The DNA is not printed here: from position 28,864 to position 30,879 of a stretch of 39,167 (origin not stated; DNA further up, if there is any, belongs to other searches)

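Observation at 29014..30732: The priming phosphoglycosyltransferase carries a paralogous copy of the same N-terminal module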

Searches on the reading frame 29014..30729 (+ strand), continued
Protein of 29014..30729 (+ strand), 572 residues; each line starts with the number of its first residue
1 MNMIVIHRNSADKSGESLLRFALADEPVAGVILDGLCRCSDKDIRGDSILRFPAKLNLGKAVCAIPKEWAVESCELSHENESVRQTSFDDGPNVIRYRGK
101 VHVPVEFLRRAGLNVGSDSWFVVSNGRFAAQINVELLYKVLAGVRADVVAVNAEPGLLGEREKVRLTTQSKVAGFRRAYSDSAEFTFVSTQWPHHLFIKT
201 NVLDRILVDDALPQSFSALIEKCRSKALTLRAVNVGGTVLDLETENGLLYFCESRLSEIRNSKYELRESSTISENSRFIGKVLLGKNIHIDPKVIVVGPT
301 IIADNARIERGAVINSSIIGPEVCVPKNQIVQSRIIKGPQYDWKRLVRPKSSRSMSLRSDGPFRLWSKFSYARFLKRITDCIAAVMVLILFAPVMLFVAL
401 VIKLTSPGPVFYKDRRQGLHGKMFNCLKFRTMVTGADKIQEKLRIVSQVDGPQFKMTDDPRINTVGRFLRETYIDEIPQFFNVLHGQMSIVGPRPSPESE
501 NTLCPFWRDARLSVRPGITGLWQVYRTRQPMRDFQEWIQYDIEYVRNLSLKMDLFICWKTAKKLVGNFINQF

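Call 61: fold_search(model_id=the predicted structure, library=pdb)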
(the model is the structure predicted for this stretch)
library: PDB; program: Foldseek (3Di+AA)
matches with E <= 10: 877; with E <= 0.001: 308
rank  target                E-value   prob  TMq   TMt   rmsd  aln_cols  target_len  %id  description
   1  8g1n_A                2.3e-15  1.00  0.28  0.77   6.1       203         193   32  Structure of Campylobacter concisus PglC I57M/Q175M Variant with modeled C-terminus (released 2023-05-31)
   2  8e37_A                2.6e-15  1.00  0.28  0.81   6.0       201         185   33  Structure of Campylobacter concisus wild-type SeMet PglC (released 2023-09-06)
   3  8g1n_B                1.2e-14  1.00  0.28  0.77   6.3       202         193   33  Structure of Campylobacter concisus PglC I57M/Q175M Variant with modeled C-terminus (released 2023-05-31)
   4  8t53_A                8.1e-13  1.00  0.25  0.36   3.2       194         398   36  S. enterica WbaP in a styrene maleic acid liponanoparticle (released 2024-02-14)
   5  5z0a_E                2.4e-10  1.00  0.24  0.31  11.8       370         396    9  ST0452(Y97N)-GlcNAc binding form (released 2018-10-31)
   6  8x7s_B                3.4e-10  1.00  0.29  0.39  11.2       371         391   14  Crystal structure of tlr0611 (released 2024-11-27)
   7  5z0a_C                4.1e-10  1.00  0.25  0.32  11.5       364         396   10  ST0452(Y97N)-GlcNAc binding form (released 2018-10-31)
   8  8yre_D                5.4e-10  1.00  0.30  0.42  10.1       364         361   15  Crystal structure of Arabidopsis VTC1-KJC2 (released 2025-04-02)
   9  2ggo                  6.9e-10  1.00  0.30  0.39  10.5       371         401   12  Crystal Structure of glucose-1-phosphate thymidylyltransferase from Sulfolobus tokodaii (released 2007-03-24)
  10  5z0a_A                8.2e-10  1.00  0.27  0.36  11.1       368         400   10  ST0452(Y97N)-GlcNAc binding form (released 2018-10-31)
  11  9xur_A                3.0e-09  1.00  0.29  0.35  13.3       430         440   11  ADPG-bound ADP-Glucose Pyrophosphorylase (released 2026-04-08)
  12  5z09_A                8.8e-09  1.00  0.27  0.35  10.9       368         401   10  ST0452(Y97N)-UTP binding form (released 2018-10-31)
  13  8x7s_A                1.3e-08  1.00  0.30  0.40  10.8       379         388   14  Crystal structure of tlr0611 (released 2024-11-27)
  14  7x8j_A                1.5e-08  1.00  0.28  0.40  11.8       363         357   16  Arabidopsis GDP-D-mannose pyrophosphorylase (VTC1) structure (unliganded) (released 2022-05-18)
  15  5w5t_O                1.7e-08  1.00  0.30  0.40  11.3       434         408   10  Agrobacterium tumefaciens ADP-Glucose Pyrophosphorylase bound to activator ethyl pyruvate (released 2018-11-14)
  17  7d72_E                2.0e-08  1.00  0.27  0.39  11.4       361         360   10  Cryo-EM structures of human GMPPA/GMPPB complex bound to GDP-Mannose (released 2021-05-05)
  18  8x7s_C                2.3e-08  1.00  0.29  0.40  11.1       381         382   12  Crystal structure of tlr0611 (released 2024-11-27)
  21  7d72_A                4.1e-08  1.00  0.28  0.36  11.7       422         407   11  Cryo-EM structures of human GMPPA/GMPPB complex bound to GDP-Mannose (released 2021-05-05)
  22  7d72_B                4.1e-08  1.00  0.27  0.35  11.6       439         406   12  Cryo-EM structures of human GMPPA/GMPPB complex bound to GDP-Mannose (released 2021-05-05)
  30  8yre_E                7.0e-08  1.00  0.30  0.42  11.2       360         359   16  Crystal structure of Arabidopsis VTC1-KJC2 (released 2025-04-02)
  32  7x8j_B                7.0e-08  1.00  0.26  0.37  11.6       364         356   14  Arabidopsis GDP-D-mannose pyrophosphorylase (VTC1) structure (unliganded) (released 2022-05-18)
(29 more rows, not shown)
